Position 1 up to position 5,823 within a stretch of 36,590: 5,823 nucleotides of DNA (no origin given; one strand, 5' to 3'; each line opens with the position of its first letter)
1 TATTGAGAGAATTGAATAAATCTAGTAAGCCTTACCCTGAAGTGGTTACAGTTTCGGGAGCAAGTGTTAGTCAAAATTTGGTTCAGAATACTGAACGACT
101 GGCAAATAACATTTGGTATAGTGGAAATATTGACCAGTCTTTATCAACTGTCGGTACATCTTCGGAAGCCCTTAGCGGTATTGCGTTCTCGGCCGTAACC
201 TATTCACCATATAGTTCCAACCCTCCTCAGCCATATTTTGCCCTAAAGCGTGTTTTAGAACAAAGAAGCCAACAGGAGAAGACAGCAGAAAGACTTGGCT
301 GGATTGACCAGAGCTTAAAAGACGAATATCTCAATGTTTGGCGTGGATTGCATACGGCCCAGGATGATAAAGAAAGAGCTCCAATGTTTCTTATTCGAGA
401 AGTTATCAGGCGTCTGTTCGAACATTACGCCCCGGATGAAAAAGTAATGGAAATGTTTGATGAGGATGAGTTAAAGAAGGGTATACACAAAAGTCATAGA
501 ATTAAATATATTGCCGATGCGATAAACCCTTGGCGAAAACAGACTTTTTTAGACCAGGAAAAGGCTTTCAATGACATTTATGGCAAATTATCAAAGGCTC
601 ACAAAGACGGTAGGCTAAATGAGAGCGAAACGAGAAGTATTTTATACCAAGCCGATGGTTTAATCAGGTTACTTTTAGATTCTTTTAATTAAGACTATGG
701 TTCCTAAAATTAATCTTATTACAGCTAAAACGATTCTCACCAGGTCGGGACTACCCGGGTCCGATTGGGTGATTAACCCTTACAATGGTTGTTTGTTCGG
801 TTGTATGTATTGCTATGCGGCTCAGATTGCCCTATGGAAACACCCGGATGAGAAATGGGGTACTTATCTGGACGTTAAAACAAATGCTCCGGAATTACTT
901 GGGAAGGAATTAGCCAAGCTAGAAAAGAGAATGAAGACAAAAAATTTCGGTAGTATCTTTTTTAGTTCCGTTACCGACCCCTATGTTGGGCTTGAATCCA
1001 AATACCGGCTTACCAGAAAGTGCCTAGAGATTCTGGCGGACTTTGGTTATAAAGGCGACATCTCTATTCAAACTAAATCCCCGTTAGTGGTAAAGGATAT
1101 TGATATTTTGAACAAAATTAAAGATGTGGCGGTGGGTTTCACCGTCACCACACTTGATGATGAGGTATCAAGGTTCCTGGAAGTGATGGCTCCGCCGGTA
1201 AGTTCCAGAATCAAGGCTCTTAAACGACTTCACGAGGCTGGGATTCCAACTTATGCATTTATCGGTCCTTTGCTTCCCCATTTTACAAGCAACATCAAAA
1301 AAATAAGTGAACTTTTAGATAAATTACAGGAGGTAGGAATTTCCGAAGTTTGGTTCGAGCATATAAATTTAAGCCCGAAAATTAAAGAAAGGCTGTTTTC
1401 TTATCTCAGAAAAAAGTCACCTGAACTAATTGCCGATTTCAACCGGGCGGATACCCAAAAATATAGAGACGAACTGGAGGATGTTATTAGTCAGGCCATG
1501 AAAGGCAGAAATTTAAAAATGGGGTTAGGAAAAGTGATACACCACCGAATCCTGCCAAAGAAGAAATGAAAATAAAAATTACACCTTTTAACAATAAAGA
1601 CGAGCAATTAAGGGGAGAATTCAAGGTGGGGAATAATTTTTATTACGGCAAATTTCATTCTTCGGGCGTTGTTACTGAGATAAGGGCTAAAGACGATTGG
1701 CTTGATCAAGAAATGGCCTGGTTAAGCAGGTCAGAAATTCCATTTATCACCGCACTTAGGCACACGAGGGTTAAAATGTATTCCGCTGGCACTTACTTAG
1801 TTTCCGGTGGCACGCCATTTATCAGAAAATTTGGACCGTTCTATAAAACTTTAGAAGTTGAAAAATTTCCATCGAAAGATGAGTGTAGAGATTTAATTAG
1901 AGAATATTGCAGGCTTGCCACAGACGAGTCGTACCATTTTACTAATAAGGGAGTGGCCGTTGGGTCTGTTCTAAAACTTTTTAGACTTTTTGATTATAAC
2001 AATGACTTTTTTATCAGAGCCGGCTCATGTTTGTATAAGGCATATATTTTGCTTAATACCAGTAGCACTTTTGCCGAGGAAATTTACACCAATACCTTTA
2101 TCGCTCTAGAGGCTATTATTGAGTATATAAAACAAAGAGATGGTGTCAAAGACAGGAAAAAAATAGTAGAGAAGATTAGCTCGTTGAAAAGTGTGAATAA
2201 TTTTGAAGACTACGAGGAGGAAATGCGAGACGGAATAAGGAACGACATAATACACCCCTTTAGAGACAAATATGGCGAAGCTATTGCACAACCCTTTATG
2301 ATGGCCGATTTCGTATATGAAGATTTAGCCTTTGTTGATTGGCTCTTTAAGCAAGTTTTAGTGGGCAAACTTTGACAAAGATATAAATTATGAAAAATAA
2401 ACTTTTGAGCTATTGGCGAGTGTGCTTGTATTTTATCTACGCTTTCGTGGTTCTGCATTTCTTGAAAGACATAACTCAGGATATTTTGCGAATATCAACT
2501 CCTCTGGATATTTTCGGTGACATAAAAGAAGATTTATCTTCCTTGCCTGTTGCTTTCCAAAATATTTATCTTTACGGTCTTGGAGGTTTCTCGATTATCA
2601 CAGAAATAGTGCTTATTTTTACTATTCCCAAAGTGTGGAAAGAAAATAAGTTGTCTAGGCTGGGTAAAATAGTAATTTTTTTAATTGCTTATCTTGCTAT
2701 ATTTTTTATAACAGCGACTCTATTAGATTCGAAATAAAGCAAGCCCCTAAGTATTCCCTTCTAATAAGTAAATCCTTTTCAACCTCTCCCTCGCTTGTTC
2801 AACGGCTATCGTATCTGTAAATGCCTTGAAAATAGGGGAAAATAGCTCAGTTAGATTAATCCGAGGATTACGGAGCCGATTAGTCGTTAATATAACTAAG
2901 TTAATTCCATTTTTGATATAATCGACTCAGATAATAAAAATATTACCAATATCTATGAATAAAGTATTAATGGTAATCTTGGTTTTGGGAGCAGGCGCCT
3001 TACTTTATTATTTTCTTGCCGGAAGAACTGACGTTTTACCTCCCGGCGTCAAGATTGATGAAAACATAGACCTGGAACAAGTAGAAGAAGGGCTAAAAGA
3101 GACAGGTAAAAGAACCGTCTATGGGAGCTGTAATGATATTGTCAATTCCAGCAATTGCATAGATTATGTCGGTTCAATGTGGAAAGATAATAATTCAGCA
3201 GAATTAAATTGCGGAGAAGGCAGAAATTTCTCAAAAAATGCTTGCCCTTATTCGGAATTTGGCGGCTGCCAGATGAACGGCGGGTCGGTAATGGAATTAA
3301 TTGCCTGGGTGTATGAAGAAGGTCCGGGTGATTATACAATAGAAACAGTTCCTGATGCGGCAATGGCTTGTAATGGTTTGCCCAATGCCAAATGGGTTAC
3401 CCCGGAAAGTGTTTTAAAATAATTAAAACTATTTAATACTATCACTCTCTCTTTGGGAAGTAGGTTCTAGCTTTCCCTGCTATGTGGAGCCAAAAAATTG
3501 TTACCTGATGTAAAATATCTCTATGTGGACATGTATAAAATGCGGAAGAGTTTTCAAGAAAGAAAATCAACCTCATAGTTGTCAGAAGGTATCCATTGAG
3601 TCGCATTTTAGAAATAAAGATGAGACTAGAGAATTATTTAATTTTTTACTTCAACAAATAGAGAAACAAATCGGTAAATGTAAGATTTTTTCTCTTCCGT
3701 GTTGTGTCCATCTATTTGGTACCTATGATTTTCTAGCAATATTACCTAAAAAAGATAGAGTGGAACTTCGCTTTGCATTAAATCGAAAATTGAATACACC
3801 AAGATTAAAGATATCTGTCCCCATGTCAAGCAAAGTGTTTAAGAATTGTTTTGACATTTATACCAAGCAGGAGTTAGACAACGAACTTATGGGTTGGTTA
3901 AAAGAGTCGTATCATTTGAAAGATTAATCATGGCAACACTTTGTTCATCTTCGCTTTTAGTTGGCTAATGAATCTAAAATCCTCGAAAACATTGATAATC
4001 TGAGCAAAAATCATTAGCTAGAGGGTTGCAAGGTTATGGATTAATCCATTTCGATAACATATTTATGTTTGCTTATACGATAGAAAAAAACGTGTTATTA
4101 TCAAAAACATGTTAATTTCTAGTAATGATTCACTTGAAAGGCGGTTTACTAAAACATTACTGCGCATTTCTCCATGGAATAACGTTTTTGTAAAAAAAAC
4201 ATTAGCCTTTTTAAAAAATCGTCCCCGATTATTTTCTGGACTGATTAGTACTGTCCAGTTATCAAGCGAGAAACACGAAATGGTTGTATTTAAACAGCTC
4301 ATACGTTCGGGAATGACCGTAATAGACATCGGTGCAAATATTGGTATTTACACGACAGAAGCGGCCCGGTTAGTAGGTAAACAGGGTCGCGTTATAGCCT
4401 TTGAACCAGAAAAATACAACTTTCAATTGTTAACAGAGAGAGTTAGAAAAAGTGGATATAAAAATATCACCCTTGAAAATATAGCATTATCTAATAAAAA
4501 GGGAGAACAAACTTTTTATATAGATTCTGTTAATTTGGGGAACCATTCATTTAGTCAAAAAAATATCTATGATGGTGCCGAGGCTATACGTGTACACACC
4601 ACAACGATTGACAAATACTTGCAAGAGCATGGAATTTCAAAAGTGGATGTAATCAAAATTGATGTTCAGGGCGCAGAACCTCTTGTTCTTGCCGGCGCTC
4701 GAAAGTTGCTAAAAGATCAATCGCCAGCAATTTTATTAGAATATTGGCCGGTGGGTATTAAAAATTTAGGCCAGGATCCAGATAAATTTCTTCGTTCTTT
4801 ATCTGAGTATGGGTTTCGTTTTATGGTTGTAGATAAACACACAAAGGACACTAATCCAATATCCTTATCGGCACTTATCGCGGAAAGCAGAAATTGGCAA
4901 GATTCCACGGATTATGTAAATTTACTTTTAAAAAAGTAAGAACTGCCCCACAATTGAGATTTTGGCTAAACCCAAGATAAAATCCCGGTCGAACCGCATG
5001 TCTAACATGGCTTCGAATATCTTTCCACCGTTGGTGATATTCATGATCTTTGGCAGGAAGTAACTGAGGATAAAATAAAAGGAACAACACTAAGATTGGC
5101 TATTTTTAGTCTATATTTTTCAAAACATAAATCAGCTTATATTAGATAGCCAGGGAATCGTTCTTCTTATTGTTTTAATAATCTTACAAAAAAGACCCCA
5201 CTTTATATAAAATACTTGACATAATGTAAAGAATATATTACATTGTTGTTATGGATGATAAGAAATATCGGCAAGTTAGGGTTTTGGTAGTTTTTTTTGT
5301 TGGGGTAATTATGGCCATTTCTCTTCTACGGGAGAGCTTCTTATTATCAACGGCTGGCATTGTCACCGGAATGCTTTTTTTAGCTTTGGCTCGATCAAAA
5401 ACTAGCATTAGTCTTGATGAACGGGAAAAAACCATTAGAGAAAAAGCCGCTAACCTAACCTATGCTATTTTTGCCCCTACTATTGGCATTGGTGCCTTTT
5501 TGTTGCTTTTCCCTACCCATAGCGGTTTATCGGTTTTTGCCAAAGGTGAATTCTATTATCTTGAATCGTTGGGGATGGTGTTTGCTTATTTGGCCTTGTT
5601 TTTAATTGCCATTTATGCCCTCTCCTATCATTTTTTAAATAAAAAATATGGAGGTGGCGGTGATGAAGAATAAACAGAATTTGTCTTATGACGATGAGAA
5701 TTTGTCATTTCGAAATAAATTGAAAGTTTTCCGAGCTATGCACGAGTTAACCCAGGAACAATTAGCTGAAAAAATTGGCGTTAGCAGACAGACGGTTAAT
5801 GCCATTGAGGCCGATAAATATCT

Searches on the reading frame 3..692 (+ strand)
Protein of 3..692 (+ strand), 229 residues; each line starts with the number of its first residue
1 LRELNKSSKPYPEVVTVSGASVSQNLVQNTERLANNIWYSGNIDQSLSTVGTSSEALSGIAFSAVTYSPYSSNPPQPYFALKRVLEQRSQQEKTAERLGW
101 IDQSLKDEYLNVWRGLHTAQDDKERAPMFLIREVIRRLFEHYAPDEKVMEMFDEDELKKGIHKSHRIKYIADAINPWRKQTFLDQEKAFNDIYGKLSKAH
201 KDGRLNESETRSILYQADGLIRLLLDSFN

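Call 37: search_protein_families(library=pfam, proteins=[window:3-692:+], max_evalue=0.0001)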
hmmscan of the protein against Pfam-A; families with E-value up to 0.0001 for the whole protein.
window:3-692:+ (229 aa): 1 family
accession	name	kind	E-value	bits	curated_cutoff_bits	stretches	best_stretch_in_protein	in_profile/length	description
PF18165.6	pP_pnuc_1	-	8.1e-08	32.4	26.3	1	103-174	7-78/133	Predicted pPIWI-associating nuclease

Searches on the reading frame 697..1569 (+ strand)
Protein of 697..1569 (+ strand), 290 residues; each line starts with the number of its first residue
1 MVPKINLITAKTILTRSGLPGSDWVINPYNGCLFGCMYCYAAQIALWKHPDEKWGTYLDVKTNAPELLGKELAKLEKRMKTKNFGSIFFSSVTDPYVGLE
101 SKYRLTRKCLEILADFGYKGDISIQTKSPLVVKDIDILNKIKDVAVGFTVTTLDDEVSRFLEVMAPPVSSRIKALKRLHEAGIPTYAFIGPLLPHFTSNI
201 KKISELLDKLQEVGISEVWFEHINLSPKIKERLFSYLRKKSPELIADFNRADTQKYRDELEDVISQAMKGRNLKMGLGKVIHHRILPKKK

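Call 37: search_protein_families(library=pfam, proteins=[window:697-1569:+], max_evalue=0.0001)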
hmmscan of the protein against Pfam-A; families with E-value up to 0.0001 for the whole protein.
window:697-1569:+ (290 aa): 2 families
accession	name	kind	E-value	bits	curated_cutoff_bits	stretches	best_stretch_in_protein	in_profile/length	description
PF04055.27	Radical_SAM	-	1.9e-15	57.9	29.5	1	26-197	1-155/166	Radical SAM superfamily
PF20903.3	SPL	-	1.3e-06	28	27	1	11-213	66-253/338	Spore photoproduct lyase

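Call 55: list_cluster_members(proteins=[window:697-1566:+, window:1566-2372:+, window:2955-3419:+, window:4109-4936:+, window:5251-5670:+, window:10790-11479:+, window:14259-14810:+, window:14844-15809:-, window:9909-10667:-, window:35660-36094:+])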
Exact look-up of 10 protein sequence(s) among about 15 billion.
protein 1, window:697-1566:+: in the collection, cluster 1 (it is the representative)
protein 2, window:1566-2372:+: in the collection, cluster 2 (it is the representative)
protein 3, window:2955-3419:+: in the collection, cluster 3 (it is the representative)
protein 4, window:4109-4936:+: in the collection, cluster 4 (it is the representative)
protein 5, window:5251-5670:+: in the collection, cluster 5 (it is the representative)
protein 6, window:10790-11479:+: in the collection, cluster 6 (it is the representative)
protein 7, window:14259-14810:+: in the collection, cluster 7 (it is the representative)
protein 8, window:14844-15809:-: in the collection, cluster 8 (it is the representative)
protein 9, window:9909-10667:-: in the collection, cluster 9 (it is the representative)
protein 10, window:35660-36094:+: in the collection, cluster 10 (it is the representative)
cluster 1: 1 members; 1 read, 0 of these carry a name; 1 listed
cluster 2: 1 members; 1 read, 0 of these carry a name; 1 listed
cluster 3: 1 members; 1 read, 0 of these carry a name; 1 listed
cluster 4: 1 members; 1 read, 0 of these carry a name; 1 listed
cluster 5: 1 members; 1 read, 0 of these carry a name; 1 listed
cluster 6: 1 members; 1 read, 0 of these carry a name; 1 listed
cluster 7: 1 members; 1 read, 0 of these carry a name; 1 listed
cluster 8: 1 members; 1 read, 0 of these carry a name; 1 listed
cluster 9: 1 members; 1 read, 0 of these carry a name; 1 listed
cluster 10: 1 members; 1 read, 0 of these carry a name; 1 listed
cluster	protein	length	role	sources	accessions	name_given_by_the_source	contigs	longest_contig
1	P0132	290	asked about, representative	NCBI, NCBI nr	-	-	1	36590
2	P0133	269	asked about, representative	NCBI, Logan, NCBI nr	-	-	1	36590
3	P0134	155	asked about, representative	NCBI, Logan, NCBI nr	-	-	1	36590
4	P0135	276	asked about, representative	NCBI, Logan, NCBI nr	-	-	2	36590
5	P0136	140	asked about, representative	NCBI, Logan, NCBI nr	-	-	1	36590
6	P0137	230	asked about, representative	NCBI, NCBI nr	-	-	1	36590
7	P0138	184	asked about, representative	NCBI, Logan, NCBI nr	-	-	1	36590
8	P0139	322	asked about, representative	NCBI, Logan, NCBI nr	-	-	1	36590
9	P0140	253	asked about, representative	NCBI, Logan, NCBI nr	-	-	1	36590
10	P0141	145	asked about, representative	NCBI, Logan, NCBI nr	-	-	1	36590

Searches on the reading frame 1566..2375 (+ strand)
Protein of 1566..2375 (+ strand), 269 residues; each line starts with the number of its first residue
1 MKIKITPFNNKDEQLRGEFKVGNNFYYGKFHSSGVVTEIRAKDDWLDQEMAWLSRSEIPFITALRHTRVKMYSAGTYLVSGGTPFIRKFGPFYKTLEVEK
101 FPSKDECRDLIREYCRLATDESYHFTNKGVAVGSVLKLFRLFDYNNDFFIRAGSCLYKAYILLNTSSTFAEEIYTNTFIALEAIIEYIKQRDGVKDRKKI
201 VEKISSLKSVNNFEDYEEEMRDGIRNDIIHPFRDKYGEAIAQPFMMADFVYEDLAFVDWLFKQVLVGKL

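Call 37: search_protein_families(library=pfam, proteins=[window:1566-2375:+], max_evalue=0.0001)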
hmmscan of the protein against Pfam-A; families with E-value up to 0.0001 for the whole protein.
window:1566-2375:+ (269 aa): 0 families

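Call 56: find_encoding_contigs(protein=window:1566-2375:+, flank=10000, max_places=10)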
Protein window:1566-2375:+ (269 aa): 1 contig read that carries it; 1 place shown.
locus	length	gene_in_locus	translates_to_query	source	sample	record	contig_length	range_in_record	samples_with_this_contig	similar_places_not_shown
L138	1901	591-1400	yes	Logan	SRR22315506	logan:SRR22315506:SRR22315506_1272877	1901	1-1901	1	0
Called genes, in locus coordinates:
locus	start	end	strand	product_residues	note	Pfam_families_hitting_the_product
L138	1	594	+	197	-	?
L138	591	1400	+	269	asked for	-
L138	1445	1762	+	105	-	-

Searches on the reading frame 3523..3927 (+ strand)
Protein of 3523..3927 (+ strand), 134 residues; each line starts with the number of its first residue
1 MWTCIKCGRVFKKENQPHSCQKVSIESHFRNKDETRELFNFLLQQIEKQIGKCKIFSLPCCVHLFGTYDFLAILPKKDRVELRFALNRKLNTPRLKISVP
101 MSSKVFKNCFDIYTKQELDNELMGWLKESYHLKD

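Call 37: search_protein_families(library=pfam, proteins=[window:3523-3927:+], max_evalue=0.0001)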
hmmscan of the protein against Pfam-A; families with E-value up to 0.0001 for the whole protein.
window:3523-3927:+ (134 aa): 1 family
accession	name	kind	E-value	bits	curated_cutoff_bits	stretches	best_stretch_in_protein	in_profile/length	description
PF18899.5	DUF5655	-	4.6e-07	30.3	24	1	25-132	1-108/109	Domain of unknown function (DUF5655)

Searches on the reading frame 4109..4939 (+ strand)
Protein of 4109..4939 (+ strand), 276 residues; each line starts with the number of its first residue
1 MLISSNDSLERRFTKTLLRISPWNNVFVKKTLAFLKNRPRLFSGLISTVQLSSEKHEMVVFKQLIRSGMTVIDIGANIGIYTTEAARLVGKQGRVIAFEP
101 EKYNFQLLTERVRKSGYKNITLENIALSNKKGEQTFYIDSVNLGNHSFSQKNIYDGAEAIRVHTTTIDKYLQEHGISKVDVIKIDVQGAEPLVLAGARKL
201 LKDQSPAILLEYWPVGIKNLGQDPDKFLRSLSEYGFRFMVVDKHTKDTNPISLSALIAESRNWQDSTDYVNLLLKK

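Call 37: search_protein_families(library=pfam, proteins=[window:4109-4939:+], max_evalue=0.0001)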
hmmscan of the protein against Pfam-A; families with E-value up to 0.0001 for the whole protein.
window:4109-4939:+ (276 aa): 4 families
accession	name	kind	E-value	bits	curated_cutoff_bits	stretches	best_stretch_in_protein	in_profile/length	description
PF05050.19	Methyltransf_21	-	8.7e-25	88.3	22.7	1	73-238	1-173/173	Methyltransferase FkbM domain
PF13847.12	Methyltransf_31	-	2.3e-06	27.8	27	1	65-132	1-67/145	Methyltransferase domain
PF05575.17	V_cholerae_RfbT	-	9e-06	25.6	27.9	1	67-194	79-207/286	Vibrio cholerae RfbT protein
PF01135.25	PCMT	-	2e-05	24.9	20.3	1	47-122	51-128/210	Protein-L-isoaspartate(D-aspartate) O-methyltransferase (PCMT)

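Call 57: find_encoding_contigs(protein=window:4109-4939:+, flank=10000, max_places=10)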
Protein window:4109-4939:+ (276 aa): 2 contigs read that carry it; 2 places shown.
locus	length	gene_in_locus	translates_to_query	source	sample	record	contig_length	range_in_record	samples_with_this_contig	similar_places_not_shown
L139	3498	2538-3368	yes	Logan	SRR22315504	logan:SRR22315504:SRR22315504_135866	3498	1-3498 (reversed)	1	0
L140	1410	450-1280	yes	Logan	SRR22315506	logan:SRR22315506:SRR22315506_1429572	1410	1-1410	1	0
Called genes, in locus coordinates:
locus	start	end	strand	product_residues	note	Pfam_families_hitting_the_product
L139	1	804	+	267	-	?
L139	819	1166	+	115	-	-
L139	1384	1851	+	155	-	-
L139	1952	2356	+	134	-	PF18899:DUF5655 (weak)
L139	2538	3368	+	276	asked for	PF01135:PCMT (faint), PF05575:V_cholerae_RfbT (weak), PF13847:Methyltransf_31 (weak), PF05050:Methyltransf_21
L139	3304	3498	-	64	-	?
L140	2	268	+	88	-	?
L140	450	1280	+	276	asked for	PF01135:PCMT (faint), PF05575:V_cholerae_RfbT (weak), PF13847:Methyltransf_31 (weak), PF05050:Methyltransf_21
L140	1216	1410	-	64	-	?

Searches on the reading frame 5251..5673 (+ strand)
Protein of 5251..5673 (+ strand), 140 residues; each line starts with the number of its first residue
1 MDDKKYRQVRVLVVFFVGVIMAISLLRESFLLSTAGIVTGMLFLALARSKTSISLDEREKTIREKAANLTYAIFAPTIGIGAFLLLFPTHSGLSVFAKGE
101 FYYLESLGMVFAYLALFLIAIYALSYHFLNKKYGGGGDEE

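Call 37: search_protein_families(library=pfam, proteins=[window:5251-5673:+], max_evalue=0.0001)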
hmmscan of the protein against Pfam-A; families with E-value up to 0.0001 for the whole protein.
window:5251-5673:+ (140 aa): 1 family
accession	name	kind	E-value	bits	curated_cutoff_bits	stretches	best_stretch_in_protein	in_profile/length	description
PF09946.14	DUF2178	-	1.6e-07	31.7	22.8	1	12-122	2-104/104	Predicted membrane protein (DUF2178)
